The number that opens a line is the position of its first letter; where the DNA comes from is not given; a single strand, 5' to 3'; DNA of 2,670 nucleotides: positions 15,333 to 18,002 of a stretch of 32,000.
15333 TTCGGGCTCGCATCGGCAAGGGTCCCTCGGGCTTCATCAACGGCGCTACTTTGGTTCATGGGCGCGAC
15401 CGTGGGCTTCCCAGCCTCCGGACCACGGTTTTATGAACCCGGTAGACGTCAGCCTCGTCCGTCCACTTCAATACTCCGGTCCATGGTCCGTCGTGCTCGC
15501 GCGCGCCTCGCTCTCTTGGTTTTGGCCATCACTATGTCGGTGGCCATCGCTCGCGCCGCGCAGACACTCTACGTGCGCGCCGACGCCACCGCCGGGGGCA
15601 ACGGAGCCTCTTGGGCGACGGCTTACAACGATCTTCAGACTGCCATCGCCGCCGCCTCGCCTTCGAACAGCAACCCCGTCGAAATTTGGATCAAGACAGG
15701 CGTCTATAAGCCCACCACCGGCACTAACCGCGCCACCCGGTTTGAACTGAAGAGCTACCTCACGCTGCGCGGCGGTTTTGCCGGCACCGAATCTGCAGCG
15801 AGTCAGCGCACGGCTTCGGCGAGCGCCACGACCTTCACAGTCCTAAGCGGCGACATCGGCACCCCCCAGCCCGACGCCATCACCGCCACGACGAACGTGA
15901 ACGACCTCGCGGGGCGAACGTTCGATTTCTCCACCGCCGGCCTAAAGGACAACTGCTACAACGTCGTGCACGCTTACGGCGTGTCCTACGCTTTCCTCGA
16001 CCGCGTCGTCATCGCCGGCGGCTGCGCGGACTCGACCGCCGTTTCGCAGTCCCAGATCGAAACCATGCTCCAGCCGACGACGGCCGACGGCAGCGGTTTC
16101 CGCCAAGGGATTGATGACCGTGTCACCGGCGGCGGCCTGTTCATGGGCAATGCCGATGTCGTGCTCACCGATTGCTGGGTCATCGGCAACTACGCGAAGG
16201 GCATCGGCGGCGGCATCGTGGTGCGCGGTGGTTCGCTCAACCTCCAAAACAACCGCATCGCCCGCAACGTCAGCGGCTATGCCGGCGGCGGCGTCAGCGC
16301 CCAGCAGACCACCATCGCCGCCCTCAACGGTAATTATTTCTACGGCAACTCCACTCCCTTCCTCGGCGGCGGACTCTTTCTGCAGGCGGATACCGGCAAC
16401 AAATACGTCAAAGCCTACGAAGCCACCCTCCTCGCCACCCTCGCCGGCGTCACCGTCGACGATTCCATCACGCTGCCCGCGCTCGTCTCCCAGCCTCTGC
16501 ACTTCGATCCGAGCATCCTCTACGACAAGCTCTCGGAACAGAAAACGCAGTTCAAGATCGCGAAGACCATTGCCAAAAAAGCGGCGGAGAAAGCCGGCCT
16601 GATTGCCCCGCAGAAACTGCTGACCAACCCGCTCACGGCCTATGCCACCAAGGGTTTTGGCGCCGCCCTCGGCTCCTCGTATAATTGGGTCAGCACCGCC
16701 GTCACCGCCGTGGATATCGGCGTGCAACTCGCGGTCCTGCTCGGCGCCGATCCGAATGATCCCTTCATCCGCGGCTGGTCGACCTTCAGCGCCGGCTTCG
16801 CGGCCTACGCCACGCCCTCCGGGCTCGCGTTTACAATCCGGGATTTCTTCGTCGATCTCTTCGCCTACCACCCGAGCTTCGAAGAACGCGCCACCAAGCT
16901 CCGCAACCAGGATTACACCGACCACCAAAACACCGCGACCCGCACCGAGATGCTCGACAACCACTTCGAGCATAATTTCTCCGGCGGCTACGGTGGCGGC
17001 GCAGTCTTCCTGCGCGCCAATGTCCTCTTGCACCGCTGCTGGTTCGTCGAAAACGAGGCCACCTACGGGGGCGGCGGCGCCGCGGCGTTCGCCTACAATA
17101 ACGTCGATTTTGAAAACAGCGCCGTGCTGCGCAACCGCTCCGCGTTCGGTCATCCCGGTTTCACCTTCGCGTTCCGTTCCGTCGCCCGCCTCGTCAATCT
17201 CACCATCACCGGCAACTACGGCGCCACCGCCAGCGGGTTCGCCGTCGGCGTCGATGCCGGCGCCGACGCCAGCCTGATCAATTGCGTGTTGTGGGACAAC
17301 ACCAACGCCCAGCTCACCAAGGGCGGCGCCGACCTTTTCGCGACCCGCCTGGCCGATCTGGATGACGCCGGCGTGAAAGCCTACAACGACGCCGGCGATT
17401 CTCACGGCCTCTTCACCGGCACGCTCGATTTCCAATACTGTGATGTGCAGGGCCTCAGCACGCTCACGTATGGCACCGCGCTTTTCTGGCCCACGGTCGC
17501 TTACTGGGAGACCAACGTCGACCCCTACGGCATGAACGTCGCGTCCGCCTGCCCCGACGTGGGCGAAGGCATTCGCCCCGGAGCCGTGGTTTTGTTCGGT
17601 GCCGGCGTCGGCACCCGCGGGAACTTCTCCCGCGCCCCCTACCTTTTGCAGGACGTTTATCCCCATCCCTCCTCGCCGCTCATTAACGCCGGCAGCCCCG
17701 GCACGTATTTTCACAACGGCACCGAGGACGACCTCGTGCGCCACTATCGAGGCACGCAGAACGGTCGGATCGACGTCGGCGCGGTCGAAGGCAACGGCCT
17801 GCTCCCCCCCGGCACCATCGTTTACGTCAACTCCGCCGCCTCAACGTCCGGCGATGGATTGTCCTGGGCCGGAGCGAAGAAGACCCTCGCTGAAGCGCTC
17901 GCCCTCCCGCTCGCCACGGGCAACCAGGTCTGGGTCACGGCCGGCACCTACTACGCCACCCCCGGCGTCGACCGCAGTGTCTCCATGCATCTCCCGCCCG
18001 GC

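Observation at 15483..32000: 16.5-kb stop-free + strand frame missing from the ORF track: a giant secreted protein of at least 5,506 aa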

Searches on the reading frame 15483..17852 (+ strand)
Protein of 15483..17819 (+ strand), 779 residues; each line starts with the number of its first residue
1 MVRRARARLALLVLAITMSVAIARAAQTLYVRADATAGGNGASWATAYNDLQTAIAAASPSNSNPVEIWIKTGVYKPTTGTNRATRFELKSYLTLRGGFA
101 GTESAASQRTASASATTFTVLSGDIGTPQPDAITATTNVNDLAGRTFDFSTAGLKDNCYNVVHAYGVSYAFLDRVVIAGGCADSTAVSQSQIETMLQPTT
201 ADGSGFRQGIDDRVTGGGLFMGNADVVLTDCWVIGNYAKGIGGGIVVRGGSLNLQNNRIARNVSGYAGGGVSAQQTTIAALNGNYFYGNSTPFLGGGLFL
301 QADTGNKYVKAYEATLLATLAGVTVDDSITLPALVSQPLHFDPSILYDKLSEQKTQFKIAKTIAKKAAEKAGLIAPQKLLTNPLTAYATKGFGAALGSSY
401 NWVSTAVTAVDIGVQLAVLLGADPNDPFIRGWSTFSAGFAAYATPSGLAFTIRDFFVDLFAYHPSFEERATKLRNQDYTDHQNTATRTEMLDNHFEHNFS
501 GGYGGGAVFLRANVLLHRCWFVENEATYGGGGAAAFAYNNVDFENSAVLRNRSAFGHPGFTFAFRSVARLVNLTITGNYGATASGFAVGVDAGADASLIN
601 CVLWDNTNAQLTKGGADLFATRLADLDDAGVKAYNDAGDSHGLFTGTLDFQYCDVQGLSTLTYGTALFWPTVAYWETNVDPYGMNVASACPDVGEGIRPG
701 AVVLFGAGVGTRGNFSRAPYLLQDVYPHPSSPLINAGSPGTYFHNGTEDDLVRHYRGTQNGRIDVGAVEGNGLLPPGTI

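Call 33: search_protein_families(library=pfam, proteins=[window:15483-17819:+], max_evalue=1)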
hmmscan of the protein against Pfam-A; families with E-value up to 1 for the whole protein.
window:15483-17819:+ (779 aa): 1 family
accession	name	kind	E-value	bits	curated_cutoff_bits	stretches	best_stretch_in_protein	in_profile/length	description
PF13229.12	Beta_helix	-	2.3e-08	34.3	25.9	2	164-303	5-123/158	Right handed beta helix region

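Call 55: predict_structure(alignment_id=A1)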
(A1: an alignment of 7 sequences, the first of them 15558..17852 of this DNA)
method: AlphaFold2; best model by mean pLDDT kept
length: 765 residues; sequences in the alignment: 7
mean_pLDDT: 56.3   pTM: 0.60
mean pLDDT of the five models: 56.3, 55.4, 54.6, 53.0, 52.1
residues with pLDDT >= 90: 89; 70-90: 195; 50-70: 123; < 50: 358
segments of 3 or more residues with pLDDT < 50: 7-21, 173-182, 280-385, 387-389, 395-397, 401-411, 413-456, 596-620, 632-765
pLDDT, mean of each block of 10 residues (from residue 1): 44 33 68 79 79 74 89 70 57 79 66 66 68 90 89 88 70 42 70 91 91 91 88 91 86 78 89 77 29 24 24 26 30 30 30 25 26 39 48 49 45 41 35 29 30 49 88 89 86 93 86 77 86 78 75 76 69 65 65 50 36 35 54 41 25 27 26 29 25 28 32 26 25 25 30 30 33
secondary structure, 60 per line:
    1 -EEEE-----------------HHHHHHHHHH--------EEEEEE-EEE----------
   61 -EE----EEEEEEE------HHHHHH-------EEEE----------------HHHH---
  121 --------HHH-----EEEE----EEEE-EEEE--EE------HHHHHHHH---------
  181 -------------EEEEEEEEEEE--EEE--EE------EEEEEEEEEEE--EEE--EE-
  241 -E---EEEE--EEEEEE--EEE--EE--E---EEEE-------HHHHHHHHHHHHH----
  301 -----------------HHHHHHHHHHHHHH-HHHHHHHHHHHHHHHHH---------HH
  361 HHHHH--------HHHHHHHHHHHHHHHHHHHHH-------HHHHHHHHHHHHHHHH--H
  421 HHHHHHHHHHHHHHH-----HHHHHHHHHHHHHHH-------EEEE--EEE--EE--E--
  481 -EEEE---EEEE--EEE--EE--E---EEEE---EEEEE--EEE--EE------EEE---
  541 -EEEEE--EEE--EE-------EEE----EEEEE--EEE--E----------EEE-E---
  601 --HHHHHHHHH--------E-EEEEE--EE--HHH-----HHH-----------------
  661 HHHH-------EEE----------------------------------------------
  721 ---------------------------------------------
elements in order (helices of 4 or more, strands of 3 or more residues): E2-5 H23-32 E41-46 E48-50 E68-74 H81-86 E94-97 H114-117 E137-140 E145-148 E150-153 H164-171 E194-204 E207-209 E220-230 E233-235 E246-249 E252-257 E260-262 E273-276 H284-296 H318-331 H333-349 H359-365 H374-394 H402-417 H420-435 H441-455 E463-466 E469-471 E482-485 E489-492 E495-497 E508-511 E515-519 E522-524 E535-537 E542-546 E549-551 E563-565 E570-574 E577-579 E593-595 H603-611 E622-626 H661-664 E672-674

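Call 60: fold_search(model_id=the predicted structure, library=pdb)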
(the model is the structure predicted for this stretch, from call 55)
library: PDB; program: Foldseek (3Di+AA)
matches with E <= 10: 226; with E <= 0.001: 7
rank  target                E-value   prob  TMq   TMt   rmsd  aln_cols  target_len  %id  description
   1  2pyg_B                2.3e-05  1.00  0.26  0.47  11.6       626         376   10  Azotobacter vinelandii Mannuronan C-5 epimerase AlgE4 A-module (released 2008-05-27)
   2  2pyh_A                2.5e-05  1.00  0.26  0.47  10.9       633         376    9  Azotobacter vinelandii Mannuronan C-5 epimerase AlgE4 A-module complexed with mannuronan trisaccharide (released 2008-05-27)
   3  5lw3                  6.0e-05  1.00  0.25  0.45  11.5       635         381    9  Azotobacter vinelandii Mannuronan C-5 epimerase AlgE6 A-module (released 2017-10-25)
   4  5w6f_A                1.9e-04  1.00  0.22  0.26  14.6       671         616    7  Crystal structure of Bacteriophage CBA120 tailspike protein 3 (TSP3, orf212) (released 2018-10-24)
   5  2pyh_B                3.8e-04  1.00  0.23  0.39  12.3       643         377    8  Azotobacter vinelandii Mannuronan C-5 epimerase AlgE4 A-module complexed with mannuronan trisaccharide (released 2008-05-27)
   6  6nw9_B                9.0e-04  1.00  0.26  0.31  15.1       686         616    7  CRYSTAL STRUCTURE OF A TAILSPIKE PROTEIN 3 (TSP3, ORF212) FROM ESCHERICHIA COLI O157:H7 BACTERIOPHAGE CBA120 (released 2019-06-05)
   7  4mr0_A                9.4e-04  0.91  0.16  0.24  23.9       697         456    8  Crystal structure of PfbA, a surface adhesin of Streptococcus pneumoniae (released 2014-02-05)
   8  7c7d_A                1.5e-03  0.98  0.21  0.28  17.6       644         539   11  Crystal structure of the catalytic unit of thermostable GH87 alpha-1,3-glucanase from Streptomyces thermodiastaticus s (released 2020-11-11)
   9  8ja4                  1.7e-03  0.99  0.22  0.31  14.1       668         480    9  Structure of the alginate epimerase/lyase (released 2024-05-08)
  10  5zku_F                3.0e-03  0.90  0.22  0.33  17.2       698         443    8  Crystal structure of DFA-IIIase from Arthrobacter chlorophenolicus A6 in complex with DFA-III (released 2018-12-19)
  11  5gqc_D                3.8e-03  0.75  0.20  0.24  17.8       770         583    8  Crystal structure of lacto-N-biosidase LnbX from Bifidobacterium longum subsp. longum, ligand-free form (released 2017-04-19)
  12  4oj5_B                3.8e-03  0.25  0.12  0.12  29.7       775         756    9  Crystal Structure of a Putative Tailspike Protein (TSP1, orf210) from Escherichia coli O157:H7 Bacteriohage CBA120 (released 2014-03-26)
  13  2ntb_A                4.7e-03  0.99  0.15  0.29  14.6       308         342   12  Crystal structure of pectin methylesterase in complex with hexasaccharide V (released 2007-09-18)
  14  7dmk_A                4.9e-03  0.33  0.13  0.14  26.9       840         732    9  PL6 alginate lyase BcAlyPL6 (released 2021-10-06)
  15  4ojl_C                5.1e-03  0.16  0.11  0.11  29.5       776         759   10  Crystal Structure of Putative Tailspike Protein (TSP1, orf210) from Escherichia coli O157:H7 Bacteriohage CBA120 in Co (released 2014-03-26)
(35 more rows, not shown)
